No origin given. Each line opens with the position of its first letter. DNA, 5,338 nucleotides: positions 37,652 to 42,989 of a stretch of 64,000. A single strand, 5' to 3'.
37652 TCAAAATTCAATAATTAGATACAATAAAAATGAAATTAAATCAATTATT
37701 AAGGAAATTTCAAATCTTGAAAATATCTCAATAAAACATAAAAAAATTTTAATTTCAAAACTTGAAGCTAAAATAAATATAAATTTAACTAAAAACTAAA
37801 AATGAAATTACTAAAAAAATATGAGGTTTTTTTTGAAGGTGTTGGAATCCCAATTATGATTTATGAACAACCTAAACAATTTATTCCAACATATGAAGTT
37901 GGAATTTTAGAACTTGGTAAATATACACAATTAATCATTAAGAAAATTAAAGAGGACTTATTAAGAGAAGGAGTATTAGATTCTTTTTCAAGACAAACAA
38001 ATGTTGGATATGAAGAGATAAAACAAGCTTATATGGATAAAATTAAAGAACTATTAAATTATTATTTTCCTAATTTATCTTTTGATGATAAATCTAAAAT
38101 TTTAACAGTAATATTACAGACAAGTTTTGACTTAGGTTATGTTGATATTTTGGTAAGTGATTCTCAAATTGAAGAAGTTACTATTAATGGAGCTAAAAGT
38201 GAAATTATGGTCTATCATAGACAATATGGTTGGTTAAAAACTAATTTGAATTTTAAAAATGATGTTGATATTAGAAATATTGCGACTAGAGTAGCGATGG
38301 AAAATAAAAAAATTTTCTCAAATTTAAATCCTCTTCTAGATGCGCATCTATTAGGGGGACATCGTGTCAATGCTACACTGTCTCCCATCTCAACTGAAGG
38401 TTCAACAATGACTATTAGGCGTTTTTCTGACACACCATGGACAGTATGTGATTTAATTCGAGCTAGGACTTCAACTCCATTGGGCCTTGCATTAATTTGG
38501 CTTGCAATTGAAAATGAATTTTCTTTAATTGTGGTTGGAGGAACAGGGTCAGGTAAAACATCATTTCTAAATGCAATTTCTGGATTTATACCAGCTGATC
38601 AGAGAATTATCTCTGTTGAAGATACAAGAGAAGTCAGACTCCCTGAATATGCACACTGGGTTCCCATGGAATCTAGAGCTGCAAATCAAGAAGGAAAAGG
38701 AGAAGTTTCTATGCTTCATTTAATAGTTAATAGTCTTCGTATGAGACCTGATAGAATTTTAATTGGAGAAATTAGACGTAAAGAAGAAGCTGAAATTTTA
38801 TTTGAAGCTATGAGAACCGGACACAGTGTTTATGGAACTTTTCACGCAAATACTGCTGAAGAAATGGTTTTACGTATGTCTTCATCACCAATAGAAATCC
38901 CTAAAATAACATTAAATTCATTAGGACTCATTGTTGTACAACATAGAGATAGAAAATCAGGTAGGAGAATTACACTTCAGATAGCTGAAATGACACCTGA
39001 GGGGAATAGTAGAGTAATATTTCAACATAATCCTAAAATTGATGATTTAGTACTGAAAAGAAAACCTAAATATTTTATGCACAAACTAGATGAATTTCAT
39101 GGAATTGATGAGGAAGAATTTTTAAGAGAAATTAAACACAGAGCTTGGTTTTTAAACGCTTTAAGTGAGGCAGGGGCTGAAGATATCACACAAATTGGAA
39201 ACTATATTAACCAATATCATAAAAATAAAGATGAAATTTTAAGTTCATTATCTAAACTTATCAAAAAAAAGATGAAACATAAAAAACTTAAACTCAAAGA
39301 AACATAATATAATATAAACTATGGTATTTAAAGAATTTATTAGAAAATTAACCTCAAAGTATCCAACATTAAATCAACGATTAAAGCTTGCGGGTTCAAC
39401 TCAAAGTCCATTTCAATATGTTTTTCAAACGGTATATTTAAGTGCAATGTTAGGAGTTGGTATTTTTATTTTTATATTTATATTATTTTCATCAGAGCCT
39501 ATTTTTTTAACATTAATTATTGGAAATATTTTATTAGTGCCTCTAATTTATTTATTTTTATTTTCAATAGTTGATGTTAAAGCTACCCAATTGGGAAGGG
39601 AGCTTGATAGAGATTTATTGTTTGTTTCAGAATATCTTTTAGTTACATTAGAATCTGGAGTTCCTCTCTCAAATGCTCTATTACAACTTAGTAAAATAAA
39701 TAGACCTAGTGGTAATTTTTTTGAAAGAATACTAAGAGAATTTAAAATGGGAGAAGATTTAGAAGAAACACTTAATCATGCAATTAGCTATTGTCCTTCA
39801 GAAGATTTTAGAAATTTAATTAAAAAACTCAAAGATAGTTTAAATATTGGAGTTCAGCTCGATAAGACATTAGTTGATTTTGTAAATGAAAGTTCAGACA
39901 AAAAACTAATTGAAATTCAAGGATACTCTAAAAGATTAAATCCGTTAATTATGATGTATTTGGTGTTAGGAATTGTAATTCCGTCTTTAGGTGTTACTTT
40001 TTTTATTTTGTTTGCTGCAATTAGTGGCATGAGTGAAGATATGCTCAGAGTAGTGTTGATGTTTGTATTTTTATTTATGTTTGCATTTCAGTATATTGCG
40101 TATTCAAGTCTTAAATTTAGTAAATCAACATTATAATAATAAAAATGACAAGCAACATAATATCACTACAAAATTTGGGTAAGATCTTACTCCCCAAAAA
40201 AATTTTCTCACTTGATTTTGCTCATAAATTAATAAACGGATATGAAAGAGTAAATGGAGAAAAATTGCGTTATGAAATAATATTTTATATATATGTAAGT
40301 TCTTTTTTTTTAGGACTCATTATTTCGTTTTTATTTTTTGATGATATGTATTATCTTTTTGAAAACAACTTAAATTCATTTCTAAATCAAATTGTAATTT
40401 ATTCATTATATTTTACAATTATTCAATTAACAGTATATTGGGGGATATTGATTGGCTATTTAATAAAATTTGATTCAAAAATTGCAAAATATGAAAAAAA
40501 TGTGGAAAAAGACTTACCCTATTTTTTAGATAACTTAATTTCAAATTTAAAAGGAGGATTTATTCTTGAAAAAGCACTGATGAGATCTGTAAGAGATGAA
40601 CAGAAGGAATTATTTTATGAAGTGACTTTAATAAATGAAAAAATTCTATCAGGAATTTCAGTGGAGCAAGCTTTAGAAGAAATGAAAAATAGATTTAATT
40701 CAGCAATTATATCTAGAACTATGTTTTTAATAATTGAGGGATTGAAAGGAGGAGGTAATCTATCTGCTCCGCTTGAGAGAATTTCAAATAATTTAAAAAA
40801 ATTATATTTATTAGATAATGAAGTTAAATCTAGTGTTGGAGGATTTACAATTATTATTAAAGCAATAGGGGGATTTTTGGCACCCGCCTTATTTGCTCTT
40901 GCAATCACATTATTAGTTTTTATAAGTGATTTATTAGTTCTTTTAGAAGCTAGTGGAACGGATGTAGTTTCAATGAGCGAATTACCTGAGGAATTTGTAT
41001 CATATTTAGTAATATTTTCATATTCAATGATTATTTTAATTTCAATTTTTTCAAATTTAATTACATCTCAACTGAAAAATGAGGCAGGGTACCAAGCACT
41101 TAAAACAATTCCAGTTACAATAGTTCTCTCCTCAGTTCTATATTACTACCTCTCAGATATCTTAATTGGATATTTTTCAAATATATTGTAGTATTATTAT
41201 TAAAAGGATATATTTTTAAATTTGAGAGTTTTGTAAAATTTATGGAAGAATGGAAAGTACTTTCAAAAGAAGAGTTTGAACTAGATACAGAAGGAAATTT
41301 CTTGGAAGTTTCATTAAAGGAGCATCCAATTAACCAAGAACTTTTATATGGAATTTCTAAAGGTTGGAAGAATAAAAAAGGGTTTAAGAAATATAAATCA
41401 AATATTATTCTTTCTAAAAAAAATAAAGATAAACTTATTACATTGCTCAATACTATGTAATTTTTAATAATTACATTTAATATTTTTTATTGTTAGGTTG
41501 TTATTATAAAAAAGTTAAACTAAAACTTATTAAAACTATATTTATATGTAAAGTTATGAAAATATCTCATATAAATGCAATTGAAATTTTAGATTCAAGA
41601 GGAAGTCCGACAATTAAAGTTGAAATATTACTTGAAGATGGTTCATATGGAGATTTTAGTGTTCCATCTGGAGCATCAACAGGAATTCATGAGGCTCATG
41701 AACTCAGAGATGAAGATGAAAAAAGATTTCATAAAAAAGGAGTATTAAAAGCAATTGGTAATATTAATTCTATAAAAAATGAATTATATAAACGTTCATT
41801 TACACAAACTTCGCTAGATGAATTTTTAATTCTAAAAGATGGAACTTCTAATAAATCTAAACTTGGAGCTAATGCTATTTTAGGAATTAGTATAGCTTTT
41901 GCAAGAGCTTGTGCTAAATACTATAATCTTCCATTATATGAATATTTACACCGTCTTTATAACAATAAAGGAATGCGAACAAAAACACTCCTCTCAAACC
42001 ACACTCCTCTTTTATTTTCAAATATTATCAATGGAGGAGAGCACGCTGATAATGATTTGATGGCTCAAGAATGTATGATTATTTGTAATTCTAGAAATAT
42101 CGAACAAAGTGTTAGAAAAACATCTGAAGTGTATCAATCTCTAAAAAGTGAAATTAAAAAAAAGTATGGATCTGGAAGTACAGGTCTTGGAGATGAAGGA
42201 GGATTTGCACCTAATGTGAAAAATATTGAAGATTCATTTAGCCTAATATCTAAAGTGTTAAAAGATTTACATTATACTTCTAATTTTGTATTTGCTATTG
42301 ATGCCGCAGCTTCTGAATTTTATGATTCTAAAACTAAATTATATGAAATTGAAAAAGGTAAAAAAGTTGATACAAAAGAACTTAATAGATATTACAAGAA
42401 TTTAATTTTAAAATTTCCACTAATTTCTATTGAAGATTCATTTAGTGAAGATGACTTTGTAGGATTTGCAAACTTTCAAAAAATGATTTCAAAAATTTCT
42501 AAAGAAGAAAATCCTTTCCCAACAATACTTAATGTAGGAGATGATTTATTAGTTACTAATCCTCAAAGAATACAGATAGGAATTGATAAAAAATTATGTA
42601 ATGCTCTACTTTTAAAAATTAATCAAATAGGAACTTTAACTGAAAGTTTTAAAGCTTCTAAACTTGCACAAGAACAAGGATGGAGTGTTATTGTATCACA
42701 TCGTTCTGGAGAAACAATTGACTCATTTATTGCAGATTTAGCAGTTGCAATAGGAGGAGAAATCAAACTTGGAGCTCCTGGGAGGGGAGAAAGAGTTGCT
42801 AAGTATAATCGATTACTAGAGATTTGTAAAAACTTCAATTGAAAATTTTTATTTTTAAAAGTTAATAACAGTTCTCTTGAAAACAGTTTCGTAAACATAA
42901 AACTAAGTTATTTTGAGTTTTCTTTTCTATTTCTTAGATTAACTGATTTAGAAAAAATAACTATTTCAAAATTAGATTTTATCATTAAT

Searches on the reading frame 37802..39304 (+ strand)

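Call 84: search_protein_families(library=pfam, proteins=[window:37802-39304:+], max_evalue=0.00001)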
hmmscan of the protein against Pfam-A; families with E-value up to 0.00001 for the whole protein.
window:37802-39304:+ (501 aa): 1 family
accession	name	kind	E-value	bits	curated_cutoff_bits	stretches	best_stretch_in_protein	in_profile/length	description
PF00437.27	T2SSE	-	7.3e-37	127.3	24.9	1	115-381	9-276/370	Type II/IV secretion system protein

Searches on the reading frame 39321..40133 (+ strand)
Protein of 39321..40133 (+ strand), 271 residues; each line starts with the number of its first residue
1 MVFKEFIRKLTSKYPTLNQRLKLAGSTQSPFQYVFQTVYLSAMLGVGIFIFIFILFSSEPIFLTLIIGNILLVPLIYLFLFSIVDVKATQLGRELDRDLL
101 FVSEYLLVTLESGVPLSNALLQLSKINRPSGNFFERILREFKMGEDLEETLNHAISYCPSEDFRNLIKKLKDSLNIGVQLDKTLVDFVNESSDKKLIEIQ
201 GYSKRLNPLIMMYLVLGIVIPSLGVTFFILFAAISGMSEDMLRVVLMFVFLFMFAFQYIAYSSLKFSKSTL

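Call 84: search_protein_families(library=pfam, proteins=[window:39321-40133:+], max_evalue=0.00001)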
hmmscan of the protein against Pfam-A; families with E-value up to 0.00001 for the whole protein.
window:39321-40133:+ (271 aa): 1 family
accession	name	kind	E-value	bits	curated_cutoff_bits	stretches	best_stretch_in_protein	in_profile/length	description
PF00482.28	T2SSF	-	4.7e-11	43.2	25.2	1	104-225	3-122/125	Type II secretion system (T2SS), protein F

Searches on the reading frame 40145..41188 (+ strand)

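Call 84: search_protein_families(library=pfam, proteins=[window:40145-41188:+], max_evalue=0.00001)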
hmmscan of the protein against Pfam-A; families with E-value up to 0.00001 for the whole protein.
window:40145-41188:+ (348 aa): 1 family
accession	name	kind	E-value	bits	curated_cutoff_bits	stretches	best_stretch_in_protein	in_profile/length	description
PF00482.28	T2SSF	-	1.4e-09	38.4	25.2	1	127-250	1-121/125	Type II secretion system (T2SS), protein F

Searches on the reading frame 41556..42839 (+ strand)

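Call 84: search_protein_families(library=pfam, proteins=[window:41556-42839:+], max_evalue=0.00001)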
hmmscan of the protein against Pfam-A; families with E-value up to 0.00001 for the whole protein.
window:41556-42839:+ (428 aa): 2 families
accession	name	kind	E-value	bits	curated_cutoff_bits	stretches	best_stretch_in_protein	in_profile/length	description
PF00113.28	Enolase_C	-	1.3e-89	300.9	21.5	1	151-425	5-279/296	Enolase, C-terminal TIM barrel domain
PF03952.21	Enolase_N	-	4.9e-47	159.8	35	1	3-131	1-131/131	Enolase, N-terminal domain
